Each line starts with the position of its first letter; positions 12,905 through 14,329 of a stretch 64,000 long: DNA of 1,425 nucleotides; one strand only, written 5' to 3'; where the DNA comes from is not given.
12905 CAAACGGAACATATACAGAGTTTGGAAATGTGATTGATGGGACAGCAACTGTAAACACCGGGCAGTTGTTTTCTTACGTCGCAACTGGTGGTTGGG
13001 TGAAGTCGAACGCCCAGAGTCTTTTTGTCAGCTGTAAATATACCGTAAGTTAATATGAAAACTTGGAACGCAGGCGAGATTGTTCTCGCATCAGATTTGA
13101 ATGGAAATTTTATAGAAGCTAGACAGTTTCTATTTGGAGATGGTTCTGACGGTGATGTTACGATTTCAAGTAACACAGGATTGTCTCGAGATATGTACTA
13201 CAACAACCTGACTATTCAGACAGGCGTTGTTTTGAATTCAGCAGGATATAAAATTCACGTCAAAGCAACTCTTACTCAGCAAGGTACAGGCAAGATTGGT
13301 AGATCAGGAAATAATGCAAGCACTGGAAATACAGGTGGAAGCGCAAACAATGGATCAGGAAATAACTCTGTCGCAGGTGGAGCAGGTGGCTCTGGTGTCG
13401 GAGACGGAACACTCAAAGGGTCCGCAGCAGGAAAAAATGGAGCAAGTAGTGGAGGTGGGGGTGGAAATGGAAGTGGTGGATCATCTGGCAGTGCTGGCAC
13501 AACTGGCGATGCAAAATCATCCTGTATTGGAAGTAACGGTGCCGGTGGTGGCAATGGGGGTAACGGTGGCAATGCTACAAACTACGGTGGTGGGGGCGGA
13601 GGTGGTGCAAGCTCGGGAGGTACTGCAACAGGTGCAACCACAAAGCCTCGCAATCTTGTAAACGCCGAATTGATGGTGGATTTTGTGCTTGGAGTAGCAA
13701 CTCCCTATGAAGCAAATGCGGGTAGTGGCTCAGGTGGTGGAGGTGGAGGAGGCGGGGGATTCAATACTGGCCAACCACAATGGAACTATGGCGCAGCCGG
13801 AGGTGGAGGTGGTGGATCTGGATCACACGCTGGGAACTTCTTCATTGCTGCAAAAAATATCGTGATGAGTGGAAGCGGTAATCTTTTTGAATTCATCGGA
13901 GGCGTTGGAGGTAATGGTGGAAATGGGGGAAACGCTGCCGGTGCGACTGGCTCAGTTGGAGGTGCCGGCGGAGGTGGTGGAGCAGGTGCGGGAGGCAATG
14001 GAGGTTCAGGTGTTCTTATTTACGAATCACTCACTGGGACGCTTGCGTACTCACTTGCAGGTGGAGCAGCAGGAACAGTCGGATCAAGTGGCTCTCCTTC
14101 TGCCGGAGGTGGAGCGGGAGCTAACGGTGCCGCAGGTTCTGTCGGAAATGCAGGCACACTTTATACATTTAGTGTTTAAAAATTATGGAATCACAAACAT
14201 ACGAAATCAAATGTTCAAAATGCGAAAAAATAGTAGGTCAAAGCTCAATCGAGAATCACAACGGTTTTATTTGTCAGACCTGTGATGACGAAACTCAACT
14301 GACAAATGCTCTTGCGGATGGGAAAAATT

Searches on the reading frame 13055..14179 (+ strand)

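Call 30: search_protein_families(library=phrogs, proteins=[window:13055-14179:+], max_evalue=0.001)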
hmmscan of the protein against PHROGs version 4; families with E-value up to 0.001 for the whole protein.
window:13055-14179:+ (374 aa): 1 family
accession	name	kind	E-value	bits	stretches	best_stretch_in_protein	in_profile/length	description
phrog_13336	-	unknown function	0.00031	21.2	1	27-96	4-79/339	-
